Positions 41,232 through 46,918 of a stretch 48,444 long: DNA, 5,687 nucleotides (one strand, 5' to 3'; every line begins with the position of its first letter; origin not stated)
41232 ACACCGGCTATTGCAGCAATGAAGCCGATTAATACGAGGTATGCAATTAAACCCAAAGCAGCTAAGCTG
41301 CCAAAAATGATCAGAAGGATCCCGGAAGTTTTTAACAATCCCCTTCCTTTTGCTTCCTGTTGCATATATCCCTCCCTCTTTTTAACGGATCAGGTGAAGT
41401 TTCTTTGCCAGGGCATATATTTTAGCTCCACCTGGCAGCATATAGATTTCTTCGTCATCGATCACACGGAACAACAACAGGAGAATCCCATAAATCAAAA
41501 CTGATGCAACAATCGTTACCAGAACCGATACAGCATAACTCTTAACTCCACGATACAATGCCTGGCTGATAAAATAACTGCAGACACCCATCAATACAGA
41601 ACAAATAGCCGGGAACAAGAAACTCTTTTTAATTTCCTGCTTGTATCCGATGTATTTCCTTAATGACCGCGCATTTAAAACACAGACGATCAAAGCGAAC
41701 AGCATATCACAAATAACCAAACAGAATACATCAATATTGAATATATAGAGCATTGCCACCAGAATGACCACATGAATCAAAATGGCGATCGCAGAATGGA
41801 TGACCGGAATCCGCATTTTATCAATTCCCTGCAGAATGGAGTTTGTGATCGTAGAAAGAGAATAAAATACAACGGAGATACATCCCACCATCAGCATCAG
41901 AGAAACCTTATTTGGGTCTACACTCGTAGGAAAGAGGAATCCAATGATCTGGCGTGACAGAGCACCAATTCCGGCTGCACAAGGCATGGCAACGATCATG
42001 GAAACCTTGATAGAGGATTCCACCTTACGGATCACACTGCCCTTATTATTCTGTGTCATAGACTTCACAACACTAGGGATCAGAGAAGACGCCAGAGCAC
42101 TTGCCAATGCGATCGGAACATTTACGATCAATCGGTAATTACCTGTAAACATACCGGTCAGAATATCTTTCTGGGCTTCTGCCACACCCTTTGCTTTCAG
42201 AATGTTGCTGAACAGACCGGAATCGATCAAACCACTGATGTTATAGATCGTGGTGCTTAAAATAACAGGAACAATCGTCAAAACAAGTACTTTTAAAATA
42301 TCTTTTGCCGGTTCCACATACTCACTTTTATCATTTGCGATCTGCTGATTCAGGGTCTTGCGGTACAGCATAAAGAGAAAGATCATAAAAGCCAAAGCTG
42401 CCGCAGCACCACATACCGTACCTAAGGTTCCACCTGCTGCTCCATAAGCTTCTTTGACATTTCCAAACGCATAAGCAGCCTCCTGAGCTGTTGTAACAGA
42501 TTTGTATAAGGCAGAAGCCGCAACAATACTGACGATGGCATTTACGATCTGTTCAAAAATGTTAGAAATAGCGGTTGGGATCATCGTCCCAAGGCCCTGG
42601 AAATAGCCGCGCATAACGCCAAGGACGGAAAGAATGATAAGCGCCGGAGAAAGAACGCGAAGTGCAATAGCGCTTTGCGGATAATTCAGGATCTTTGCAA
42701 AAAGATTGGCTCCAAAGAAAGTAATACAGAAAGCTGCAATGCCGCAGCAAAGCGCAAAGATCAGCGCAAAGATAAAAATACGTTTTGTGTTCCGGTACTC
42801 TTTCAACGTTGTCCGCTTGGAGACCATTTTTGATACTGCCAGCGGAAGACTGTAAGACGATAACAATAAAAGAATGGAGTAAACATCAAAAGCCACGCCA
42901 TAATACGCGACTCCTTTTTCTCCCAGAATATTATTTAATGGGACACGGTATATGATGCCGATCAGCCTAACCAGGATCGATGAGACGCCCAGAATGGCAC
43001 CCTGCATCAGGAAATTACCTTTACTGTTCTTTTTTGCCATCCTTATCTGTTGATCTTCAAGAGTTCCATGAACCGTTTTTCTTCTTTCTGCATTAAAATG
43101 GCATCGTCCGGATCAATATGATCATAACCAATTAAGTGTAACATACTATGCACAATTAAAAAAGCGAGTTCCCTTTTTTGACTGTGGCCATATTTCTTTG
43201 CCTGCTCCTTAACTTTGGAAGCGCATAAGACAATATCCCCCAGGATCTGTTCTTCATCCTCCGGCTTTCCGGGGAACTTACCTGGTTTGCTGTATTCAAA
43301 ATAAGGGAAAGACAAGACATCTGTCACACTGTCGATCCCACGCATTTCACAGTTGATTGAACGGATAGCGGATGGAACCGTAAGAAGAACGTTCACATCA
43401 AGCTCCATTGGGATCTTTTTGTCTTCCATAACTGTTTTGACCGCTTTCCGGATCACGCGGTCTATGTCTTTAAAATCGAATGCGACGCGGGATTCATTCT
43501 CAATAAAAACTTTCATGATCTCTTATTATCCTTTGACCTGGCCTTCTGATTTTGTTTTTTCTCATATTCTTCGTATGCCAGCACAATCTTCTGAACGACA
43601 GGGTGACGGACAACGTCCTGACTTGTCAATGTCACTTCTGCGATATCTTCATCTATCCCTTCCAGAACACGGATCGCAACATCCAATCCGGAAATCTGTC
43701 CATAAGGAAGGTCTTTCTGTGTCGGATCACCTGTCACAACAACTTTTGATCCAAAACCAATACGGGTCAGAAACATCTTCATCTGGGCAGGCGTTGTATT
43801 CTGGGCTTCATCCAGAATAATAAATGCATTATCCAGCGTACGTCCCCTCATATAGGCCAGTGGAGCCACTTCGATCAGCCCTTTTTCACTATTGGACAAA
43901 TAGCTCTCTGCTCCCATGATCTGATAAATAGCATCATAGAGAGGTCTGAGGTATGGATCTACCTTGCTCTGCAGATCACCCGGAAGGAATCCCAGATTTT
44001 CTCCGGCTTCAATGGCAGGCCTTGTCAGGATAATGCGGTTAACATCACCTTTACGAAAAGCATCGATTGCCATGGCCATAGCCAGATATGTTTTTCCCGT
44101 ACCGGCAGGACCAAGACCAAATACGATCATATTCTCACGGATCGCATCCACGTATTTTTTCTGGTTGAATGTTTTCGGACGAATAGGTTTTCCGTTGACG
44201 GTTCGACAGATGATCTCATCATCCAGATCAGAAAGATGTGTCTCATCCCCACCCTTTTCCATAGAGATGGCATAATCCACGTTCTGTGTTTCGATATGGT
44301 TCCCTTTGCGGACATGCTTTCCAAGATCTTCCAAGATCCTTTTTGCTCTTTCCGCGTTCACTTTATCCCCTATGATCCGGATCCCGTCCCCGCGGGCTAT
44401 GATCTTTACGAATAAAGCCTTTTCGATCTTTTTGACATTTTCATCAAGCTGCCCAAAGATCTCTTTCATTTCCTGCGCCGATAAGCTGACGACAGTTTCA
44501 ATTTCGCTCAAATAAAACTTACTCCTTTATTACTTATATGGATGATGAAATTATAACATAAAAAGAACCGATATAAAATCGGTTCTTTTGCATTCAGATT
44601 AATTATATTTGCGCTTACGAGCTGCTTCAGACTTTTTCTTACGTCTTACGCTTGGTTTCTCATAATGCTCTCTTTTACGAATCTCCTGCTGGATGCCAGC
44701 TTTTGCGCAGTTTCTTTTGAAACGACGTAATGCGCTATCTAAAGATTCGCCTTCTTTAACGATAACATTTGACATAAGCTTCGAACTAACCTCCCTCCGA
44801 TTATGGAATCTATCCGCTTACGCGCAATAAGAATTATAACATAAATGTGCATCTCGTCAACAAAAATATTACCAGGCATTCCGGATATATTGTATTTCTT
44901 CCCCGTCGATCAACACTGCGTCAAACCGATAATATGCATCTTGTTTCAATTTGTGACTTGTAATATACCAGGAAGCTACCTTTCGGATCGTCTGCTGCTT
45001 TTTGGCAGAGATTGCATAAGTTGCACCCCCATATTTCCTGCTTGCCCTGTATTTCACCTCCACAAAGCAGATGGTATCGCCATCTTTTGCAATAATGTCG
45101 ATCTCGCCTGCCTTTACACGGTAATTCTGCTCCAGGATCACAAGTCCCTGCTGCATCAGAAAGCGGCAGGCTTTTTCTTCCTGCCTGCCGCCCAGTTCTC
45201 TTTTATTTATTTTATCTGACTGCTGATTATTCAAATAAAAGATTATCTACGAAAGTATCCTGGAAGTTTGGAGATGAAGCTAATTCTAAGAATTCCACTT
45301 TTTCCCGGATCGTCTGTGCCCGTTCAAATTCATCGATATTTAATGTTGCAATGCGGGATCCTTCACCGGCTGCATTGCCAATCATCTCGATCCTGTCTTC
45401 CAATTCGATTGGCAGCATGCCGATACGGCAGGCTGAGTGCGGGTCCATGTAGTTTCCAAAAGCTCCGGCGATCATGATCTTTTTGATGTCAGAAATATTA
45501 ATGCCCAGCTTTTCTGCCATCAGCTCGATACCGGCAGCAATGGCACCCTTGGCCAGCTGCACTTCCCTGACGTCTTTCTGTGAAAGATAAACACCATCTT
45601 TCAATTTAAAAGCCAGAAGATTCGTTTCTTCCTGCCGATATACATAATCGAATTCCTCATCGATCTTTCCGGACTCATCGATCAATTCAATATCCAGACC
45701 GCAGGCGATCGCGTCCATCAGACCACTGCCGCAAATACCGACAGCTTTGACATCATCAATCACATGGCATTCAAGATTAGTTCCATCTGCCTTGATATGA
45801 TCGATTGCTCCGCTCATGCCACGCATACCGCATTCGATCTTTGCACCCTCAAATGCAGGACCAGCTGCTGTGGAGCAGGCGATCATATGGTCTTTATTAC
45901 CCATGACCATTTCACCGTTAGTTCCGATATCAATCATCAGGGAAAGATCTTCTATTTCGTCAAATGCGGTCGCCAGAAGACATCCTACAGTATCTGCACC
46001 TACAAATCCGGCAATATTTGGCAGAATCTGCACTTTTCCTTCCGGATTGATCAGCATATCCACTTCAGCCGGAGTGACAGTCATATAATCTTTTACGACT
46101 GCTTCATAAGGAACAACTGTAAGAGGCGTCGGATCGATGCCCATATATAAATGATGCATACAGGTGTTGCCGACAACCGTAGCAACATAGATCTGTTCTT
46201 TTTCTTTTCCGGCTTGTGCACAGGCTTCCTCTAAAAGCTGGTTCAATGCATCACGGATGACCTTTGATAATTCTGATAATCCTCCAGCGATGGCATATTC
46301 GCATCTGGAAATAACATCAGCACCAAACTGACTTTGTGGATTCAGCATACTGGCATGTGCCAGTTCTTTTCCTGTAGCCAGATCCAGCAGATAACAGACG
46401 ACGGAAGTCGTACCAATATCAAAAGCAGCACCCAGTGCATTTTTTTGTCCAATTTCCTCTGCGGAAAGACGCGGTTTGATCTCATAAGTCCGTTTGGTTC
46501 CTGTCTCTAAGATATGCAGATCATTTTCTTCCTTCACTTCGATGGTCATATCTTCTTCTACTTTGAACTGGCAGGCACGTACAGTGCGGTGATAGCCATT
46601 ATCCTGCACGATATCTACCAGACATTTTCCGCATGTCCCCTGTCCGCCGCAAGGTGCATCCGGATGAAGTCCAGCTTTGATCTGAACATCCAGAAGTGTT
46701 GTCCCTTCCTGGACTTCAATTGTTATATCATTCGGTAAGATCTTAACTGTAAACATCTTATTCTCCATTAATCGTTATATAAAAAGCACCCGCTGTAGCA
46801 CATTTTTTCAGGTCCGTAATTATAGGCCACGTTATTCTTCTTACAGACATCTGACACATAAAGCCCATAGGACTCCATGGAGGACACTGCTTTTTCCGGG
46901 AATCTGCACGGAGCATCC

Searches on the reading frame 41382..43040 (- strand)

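Call 72: search_protein_families(library=pfam, proteins=[window:41382-43040:-], max_evalue=0.00001)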
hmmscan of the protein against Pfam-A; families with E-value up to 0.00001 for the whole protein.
window:41382-43040:- (552 aa): 4 families
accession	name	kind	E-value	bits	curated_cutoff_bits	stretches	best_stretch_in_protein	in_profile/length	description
PF01943.22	Polysacc_synt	-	5.2e-17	62.6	28.2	1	15-326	6-272/274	Polysaccharide biosynthesis protein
PF01554.23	MatE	-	2.5e-16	60.2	24.9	2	19-172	4-160/161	MatE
PF03023.19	MurJ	-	5.2e-08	32.4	27.4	1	85-496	51-437/451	Lipid II flippase MurJ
PF13440.11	Polysacc_synt_3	-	3.8e-06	26.8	23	0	84-178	46-136/293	Polysaccharide biosynthesis protein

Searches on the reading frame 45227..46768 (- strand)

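Call 72: search_protein_families(library=pfam, proteins=[window:45227-46768:-], max_evalue=0.00001)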
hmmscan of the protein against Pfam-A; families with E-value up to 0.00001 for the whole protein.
window:45227-46768:- (513 aa): 4 families
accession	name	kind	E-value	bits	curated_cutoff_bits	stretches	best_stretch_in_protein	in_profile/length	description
PF14574.11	RACo_C_ter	-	2.2e-77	260.1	27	1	275-511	2-248/261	C-terminal domain of RACo the ASKHA domain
PF17651.6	Raco_middle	-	1.3e-55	187.9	26.8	1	112-270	1-161/163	RACo middle region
PF00111.32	Fer2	-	2.3e-07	31.1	21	1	9-70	2-76/77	2Fe-2S iron-sulfur cluster binding domain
PF13510.11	Fer2_4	-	7.6e-06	26.3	22.8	0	8-79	4-80/82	2Fe-2S iron-sulfur cluster binding domain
